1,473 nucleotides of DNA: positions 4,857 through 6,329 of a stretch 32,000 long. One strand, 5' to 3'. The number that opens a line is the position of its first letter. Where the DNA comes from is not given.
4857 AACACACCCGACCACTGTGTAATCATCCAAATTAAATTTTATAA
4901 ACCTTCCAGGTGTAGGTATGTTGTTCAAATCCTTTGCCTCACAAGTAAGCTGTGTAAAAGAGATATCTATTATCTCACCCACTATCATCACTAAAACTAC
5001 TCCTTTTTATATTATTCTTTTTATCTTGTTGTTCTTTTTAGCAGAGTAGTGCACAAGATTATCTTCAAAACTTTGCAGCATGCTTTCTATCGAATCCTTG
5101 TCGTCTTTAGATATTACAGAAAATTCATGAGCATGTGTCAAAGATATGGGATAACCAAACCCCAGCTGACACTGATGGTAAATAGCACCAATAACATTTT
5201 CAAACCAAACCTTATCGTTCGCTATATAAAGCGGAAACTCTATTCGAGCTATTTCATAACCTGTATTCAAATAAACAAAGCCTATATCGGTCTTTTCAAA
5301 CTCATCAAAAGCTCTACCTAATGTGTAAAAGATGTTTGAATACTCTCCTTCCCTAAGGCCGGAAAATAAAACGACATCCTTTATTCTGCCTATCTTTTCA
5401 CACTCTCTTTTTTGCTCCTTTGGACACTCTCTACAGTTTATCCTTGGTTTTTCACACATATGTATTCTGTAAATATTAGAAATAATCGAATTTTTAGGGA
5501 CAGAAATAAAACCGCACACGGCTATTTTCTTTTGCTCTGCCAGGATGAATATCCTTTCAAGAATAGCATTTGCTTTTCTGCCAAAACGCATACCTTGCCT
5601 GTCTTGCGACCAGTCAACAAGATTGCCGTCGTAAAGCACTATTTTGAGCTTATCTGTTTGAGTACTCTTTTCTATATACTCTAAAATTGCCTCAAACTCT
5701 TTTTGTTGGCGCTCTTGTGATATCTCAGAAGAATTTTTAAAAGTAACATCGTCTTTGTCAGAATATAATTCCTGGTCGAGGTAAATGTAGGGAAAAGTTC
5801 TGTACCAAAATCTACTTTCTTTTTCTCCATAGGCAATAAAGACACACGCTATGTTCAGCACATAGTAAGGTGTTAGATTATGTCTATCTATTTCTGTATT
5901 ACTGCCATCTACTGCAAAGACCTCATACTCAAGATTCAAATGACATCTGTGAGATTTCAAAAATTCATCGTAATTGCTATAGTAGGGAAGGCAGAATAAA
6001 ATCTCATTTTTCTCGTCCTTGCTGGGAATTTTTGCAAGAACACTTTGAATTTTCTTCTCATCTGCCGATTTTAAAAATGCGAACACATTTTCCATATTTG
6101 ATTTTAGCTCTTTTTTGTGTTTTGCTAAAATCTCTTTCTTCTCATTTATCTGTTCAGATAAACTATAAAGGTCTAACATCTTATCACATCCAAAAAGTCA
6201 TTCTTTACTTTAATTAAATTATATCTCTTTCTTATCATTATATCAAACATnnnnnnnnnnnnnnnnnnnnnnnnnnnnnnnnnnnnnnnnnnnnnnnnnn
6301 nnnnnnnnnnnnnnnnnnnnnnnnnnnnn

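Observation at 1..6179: Archaeal-style NurA / HerA / Mre11 / Rad50 end-resection gene set, plus one extra gene, packed as a single operon in a bacterial chromosome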

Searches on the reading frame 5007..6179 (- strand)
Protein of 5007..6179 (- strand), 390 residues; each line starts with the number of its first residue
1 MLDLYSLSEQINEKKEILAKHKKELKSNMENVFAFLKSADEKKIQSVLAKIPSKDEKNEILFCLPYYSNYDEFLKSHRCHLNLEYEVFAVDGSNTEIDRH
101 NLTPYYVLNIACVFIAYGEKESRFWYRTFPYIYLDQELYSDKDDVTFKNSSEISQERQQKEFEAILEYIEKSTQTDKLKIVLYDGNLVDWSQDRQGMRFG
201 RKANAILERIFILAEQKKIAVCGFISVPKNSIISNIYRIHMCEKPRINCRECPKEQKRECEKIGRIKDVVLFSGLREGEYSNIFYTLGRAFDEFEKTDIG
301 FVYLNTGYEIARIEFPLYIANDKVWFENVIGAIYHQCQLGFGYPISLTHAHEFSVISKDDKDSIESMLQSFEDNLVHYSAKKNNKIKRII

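Call 6: search_protein_families(library=pfam, proteins=[window:5007-6179:-], max_evalue=0.1)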
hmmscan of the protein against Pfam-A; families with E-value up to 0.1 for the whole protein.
window:5007-6179:- (390 aa): 1 family
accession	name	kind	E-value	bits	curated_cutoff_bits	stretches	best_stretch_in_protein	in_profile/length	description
PF09376.16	NurA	-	3.1e-14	53.5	21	1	86-356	2-254/254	NurA domain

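Call 7: search_protein_families(library=padloc, proteins=[window:5007-6179:-], max_evalue=0.1)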
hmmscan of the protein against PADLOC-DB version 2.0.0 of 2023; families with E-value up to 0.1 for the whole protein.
window:5007-6179:- (390 aa): 0 families

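Call 8: search_protein_families(library=ncbifam, proteins=[window:5007-6179:-], max_evalue=0.1)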
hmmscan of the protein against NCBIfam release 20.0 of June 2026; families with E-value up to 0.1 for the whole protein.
window:5007-6179:- (390 aa): 0 families

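Call 40: search_solved_structures(query=window:5007-6179:-, max_evalue=1)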
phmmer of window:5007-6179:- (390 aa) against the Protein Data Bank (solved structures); distinct sequences matched with E-value up to 1: 5.
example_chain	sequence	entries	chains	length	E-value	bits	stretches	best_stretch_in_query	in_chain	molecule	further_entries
8pp2_A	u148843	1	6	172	0.19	14.3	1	130-214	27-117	Ferritin heavy chain, N-terminally processed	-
8pp5_A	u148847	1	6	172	0.19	14.2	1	130-214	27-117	Ferritin heavy chain, N-terminally processed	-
5jkl_A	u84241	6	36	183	0.21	14.1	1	130-209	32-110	Ferritin heavy chain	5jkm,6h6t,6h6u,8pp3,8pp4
1rci_A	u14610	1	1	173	0.32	13.5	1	130-175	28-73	L FERRITIN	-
1rcd_A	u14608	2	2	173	0.38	13.2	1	130-175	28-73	L FERRITIN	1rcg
